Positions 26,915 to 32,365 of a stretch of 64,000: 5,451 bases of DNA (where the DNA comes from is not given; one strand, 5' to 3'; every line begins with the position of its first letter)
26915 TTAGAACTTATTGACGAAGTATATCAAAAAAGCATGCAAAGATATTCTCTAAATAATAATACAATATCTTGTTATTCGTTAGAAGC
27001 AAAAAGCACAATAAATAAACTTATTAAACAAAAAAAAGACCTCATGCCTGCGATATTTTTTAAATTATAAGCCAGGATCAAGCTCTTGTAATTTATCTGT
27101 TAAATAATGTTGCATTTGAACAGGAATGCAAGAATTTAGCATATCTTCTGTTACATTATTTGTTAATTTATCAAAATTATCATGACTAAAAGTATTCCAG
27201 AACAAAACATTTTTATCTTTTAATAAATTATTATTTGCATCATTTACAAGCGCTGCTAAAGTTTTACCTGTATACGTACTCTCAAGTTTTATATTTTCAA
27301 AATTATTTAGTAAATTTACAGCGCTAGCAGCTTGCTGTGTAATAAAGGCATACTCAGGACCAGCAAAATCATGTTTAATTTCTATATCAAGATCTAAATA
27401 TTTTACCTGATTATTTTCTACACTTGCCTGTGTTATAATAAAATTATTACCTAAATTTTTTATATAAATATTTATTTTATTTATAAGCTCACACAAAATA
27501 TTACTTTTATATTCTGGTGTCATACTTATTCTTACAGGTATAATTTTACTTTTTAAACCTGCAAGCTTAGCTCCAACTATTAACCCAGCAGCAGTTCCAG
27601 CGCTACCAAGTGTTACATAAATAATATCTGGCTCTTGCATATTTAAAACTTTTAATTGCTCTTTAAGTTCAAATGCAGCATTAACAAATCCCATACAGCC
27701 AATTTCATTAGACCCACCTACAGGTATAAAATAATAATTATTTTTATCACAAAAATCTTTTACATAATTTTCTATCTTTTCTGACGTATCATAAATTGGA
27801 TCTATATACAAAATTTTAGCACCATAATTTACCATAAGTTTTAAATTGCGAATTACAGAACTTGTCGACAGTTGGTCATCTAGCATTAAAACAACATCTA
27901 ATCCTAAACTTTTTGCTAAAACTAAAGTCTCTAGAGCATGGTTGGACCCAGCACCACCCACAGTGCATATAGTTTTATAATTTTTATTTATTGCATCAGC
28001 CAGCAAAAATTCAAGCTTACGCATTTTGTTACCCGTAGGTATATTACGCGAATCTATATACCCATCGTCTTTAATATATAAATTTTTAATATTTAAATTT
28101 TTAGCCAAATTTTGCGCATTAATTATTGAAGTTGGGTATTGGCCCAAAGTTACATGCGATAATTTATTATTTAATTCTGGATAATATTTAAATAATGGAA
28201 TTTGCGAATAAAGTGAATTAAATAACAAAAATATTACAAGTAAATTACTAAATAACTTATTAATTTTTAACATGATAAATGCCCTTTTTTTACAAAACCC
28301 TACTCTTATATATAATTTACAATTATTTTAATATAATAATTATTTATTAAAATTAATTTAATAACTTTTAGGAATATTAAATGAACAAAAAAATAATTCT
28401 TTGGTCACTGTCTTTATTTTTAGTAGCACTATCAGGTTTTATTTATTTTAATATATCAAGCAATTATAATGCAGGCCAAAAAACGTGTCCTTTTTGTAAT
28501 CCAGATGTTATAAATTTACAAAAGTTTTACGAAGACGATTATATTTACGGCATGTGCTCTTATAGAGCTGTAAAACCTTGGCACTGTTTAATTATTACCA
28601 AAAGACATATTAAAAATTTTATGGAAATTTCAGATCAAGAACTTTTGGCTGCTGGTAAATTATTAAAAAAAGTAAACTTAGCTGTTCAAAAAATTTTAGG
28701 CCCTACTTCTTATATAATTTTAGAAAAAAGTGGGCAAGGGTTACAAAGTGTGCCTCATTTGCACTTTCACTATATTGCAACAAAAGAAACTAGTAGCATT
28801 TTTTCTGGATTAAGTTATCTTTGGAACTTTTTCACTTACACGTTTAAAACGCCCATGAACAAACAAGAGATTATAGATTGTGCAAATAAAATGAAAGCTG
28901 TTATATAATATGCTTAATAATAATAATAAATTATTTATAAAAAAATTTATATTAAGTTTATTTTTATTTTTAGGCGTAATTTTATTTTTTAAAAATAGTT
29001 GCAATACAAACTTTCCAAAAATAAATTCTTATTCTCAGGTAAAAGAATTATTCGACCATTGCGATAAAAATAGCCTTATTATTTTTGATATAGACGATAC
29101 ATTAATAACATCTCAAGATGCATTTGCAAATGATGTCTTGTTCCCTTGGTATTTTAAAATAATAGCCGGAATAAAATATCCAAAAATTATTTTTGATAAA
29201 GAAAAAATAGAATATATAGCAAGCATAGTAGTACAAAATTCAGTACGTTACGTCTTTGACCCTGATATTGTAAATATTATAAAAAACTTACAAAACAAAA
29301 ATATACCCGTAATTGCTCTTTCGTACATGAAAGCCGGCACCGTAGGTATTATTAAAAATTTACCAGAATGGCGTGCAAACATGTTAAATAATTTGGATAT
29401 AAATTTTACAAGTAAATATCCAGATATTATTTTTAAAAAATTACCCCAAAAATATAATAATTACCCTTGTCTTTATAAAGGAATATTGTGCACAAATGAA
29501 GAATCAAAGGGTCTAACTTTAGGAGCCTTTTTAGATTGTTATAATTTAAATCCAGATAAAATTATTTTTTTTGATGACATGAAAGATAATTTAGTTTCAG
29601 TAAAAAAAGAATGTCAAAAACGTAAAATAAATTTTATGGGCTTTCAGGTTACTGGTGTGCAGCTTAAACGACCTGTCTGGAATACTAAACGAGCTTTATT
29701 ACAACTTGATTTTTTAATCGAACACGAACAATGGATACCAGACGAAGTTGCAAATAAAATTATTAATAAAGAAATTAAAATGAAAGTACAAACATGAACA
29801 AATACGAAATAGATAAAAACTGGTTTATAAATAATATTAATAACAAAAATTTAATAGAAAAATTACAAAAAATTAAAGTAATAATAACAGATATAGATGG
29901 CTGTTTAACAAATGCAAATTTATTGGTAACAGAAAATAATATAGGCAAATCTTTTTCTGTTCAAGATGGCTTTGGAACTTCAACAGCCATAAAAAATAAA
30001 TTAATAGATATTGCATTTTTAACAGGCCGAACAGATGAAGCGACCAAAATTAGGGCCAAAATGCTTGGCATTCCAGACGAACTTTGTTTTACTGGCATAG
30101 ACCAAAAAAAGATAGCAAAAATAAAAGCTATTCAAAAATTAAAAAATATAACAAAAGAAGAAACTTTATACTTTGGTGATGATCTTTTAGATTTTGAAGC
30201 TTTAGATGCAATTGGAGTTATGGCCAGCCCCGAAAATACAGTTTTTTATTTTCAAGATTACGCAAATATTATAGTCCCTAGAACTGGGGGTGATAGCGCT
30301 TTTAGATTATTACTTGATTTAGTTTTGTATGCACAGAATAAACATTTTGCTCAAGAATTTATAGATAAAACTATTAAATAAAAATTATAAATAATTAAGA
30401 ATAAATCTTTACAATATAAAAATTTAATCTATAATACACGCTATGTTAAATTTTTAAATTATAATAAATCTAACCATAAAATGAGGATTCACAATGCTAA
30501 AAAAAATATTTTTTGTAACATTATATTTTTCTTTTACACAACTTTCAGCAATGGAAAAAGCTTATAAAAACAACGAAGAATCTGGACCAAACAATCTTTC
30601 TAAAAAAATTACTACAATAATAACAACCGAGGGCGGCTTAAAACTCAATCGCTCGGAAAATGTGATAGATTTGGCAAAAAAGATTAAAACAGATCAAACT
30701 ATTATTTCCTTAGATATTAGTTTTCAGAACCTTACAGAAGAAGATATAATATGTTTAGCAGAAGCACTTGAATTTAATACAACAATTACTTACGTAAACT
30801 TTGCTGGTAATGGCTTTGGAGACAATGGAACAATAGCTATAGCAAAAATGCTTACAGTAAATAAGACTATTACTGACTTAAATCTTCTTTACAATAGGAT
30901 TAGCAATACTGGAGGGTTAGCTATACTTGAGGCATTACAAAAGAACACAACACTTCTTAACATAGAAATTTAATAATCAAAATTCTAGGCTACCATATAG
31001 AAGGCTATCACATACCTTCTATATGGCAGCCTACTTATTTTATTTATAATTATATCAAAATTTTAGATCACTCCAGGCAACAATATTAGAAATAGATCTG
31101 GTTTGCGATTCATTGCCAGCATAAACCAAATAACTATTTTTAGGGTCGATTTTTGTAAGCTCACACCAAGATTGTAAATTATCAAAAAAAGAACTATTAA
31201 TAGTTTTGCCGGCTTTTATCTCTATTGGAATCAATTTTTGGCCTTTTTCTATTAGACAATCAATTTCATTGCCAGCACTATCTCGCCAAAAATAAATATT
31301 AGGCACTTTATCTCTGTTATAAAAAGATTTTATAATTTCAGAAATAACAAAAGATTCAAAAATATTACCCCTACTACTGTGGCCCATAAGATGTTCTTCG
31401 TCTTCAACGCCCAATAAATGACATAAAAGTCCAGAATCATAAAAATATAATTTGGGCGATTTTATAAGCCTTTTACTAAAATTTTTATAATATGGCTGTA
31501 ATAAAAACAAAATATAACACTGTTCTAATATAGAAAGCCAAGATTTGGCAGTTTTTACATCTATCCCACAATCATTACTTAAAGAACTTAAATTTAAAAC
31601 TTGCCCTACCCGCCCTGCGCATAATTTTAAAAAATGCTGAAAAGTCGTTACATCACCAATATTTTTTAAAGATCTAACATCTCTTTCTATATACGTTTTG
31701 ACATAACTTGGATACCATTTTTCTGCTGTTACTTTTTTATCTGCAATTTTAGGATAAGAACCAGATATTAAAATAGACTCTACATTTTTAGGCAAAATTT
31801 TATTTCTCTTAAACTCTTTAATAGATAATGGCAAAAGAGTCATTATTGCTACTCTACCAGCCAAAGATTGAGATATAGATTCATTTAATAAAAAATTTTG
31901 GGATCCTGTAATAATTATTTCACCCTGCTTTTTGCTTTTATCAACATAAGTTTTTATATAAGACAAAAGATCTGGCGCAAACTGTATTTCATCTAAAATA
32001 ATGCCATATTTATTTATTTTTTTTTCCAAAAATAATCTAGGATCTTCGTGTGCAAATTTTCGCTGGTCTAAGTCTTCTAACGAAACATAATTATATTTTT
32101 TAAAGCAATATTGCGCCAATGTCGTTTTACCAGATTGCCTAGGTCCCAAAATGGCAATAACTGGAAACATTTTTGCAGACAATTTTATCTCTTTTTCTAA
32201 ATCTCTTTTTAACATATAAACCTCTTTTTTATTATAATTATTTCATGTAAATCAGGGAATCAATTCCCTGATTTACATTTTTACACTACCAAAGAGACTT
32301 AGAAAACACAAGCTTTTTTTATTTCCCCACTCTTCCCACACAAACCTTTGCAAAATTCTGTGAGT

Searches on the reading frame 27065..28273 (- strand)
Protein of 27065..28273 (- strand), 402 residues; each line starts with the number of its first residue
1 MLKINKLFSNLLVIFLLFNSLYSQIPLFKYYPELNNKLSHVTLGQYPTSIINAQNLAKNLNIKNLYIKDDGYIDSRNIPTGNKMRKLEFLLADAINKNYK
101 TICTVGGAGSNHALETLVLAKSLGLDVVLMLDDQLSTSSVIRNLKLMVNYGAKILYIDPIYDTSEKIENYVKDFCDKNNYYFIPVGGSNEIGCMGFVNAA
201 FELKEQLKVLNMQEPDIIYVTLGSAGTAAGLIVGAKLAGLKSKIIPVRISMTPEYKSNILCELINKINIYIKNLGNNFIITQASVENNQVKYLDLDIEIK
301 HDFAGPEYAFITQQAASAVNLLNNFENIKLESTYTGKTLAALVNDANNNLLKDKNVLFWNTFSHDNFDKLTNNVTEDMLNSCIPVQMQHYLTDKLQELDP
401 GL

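Call 13: search_protein_families(library=pfam, proteins=[window:27065-28273:-], max_evalue=0.00001)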
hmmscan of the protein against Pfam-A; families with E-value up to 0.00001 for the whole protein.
window:27065-28273:- (402 aa): 1 family
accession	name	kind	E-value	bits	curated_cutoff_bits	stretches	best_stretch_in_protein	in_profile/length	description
PF00291.31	PALP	-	3.5e-33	115.6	35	1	41-360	1-293/295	Pyridoxal-phosphate dependent enzyme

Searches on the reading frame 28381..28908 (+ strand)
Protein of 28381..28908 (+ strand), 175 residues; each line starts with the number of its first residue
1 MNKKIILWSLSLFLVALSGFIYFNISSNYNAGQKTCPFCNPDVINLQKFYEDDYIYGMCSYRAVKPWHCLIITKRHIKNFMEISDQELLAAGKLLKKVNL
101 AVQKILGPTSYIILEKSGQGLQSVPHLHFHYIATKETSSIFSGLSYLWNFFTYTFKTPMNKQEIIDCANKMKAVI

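Call 54: search_protein_families(library=pfam, proteins=[window:28381-28908:+], max_evalue=0.001)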
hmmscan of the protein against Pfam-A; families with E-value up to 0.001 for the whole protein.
window:28381-28908:+ (175 aa): 2 families
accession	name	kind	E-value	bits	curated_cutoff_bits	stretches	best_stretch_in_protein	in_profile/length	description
PF01230.28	HIT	-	1.1e-15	58.5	21.5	1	45-136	5-97/98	HIT domain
PF11969.13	DcpS_C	-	1.7e-06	28.9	24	1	44-139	12-107/114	Scavenger mRNA decapping enzyme C-term binding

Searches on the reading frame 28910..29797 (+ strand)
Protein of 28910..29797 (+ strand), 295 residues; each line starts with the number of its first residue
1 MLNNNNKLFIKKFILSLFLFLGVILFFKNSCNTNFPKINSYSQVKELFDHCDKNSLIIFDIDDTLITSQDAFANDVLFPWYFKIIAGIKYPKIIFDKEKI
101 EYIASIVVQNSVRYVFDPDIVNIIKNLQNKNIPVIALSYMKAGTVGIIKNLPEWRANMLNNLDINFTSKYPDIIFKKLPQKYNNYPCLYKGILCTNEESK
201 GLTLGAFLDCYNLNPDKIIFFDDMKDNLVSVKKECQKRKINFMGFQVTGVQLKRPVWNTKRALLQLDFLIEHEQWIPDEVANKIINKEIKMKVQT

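Call 54: search_protein_families(library=pfam, proteins=[window:28910-29797:+], max_evalue=0.001)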
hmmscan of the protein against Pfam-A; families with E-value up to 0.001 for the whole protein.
window:28910-29797:+ (295 aa): 1 family
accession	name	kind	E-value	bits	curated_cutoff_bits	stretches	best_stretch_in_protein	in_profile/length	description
PF11019.14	DUF2608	-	1.2e-36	126.9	22.6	1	39-268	3-231/244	Protein of unknown function (DUF2608)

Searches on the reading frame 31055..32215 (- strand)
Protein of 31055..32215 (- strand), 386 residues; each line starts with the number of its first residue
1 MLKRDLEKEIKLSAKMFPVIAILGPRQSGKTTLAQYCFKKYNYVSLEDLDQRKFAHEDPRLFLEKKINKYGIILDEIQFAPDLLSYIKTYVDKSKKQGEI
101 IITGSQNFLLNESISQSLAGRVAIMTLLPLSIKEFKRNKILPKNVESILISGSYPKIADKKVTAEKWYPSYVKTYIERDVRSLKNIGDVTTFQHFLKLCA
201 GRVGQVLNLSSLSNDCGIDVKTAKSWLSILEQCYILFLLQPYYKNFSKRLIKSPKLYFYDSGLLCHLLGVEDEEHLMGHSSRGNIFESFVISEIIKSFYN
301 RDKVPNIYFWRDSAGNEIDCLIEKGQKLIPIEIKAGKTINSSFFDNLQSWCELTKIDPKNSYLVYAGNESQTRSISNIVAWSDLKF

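Call 13: search_protein_families(library=pfam, proteins=[window:31055-32215:-], max_evalue=0.00001)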
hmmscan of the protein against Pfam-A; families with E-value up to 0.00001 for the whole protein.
window:31055-32215:- (386 aa): 2 families
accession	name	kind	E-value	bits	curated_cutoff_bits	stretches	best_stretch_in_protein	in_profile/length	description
PF13635.12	DUF4143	-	2.9e-55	186.8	28.1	1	177-336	1-160/160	Domain of unknown function (DUF4143)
PF13173.12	AAA_14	-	1.2e-31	109.9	27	1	18-135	3-128/129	AAA domain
